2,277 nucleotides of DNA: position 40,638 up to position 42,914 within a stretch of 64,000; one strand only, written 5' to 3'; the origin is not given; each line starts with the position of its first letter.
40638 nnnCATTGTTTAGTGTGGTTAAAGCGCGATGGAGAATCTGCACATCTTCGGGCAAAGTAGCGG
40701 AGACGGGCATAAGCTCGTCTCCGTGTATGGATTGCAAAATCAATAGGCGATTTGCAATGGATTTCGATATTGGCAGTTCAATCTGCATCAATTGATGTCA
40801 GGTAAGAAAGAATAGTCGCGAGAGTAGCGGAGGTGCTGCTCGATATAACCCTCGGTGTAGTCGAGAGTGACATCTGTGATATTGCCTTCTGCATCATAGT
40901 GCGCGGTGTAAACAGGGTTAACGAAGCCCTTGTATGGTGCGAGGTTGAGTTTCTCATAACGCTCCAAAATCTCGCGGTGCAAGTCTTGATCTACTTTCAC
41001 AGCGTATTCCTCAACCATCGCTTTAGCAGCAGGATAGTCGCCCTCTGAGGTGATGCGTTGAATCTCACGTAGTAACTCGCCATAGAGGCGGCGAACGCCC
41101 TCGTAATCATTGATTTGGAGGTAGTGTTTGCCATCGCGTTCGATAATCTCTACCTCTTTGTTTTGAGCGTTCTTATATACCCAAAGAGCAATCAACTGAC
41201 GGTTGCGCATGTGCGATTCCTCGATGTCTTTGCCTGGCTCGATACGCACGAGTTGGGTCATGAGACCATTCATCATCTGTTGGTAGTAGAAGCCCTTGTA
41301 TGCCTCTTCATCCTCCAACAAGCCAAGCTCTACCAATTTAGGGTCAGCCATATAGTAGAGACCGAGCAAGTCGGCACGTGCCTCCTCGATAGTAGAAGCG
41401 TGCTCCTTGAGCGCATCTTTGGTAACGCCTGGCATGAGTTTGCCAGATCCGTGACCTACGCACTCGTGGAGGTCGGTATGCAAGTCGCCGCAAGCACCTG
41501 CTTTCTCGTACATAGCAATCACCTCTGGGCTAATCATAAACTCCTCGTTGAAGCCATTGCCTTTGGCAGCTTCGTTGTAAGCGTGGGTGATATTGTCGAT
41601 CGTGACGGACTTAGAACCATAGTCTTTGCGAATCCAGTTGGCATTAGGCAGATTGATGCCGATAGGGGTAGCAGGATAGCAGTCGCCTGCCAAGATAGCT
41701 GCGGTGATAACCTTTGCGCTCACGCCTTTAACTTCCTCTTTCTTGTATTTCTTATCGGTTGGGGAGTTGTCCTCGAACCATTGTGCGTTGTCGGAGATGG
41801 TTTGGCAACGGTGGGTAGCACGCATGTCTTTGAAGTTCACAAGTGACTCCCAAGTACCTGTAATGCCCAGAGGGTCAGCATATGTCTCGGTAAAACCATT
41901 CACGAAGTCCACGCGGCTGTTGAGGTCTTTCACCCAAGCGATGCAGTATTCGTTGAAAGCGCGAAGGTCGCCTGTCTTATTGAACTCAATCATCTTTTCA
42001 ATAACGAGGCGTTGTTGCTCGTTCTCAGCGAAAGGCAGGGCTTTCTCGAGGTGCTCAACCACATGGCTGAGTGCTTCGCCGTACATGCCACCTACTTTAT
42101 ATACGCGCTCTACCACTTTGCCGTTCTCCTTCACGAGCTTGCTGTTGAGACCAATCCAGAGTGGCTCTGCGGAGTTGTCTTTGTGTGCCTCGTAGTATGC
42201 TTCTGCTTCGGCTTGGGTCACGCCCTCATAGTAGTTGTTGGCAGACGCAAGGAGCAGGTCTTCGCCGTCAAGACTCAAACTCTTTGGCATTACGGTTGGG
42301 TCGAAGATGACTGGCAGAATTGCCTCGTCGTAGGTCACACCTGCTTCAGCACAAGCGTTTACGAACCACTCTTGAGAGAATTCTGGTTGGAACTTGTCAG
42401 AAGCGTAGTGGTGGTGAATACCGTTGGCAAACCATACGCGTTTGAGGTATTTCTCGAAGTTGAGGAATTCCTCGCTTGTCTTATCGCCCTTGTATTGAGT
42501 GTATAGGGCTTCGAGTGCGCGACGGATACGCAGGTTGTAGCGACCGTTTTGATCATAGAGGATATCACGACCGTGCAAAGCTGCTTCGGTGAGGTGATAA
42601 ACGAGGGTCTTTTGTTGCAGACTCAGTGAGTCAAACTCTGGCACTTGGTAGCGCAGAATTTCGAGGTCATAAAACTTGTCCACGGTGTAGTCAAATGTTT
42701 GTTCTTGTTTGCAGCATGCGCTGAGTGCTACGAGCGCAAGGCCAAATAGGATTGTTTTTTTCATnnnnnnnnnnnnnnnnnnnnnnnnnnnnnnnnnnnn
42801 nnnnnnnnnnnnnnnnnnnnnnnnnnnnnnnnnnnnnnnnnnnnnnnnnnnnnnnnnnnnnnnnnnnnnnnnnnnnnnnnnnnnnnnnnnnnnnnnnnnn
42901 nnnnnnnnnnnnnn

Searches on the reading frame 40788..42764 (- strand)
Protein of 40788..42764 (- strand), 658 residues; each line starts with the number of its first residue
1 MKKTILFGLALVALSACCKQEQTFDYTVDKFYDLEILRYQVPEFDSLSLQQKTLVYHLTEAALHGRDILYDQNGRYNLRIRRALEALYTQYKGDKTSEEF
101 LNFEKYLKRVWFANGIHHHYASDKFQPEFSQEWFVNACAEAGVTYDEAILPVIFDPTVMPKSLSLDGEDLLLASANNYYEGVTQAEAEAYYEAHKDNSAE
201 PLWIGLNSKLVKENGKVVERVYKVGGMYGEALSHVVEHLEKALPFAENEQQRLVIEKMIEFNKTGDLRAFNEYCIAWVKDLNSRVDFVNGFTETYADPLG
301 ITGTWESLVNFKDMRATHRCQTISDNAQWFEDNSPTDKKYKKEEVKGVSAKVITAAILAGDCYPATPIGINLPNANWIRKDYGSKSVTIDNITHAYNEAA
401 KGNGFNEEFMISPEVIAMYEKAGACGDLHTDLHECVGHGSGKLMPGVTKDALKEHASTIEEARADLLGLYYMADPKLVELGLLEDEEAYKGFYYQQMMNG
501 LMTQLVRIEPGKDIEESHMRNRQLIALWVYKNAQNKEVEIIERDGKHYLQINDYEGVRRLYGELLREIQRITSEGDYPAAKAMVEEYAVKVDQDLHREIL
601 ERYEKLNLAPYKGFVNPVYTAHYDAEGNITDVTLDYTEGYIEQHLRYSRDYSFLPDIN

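Call 93: search_protein_families(library=pfam, proteins=[window:40788-42764:-], max_evalue=0.00001)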
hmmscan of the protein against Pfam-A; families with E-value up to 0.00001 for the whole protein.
window:40788-42764:- (658 aa): 1 family
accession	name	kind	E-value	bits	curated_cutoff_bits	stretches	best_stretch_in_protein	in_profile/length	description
PF03571.21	Peptidase_M49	-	1.6e-47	162.6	21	2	220-445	93-310/548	Peptidase family M49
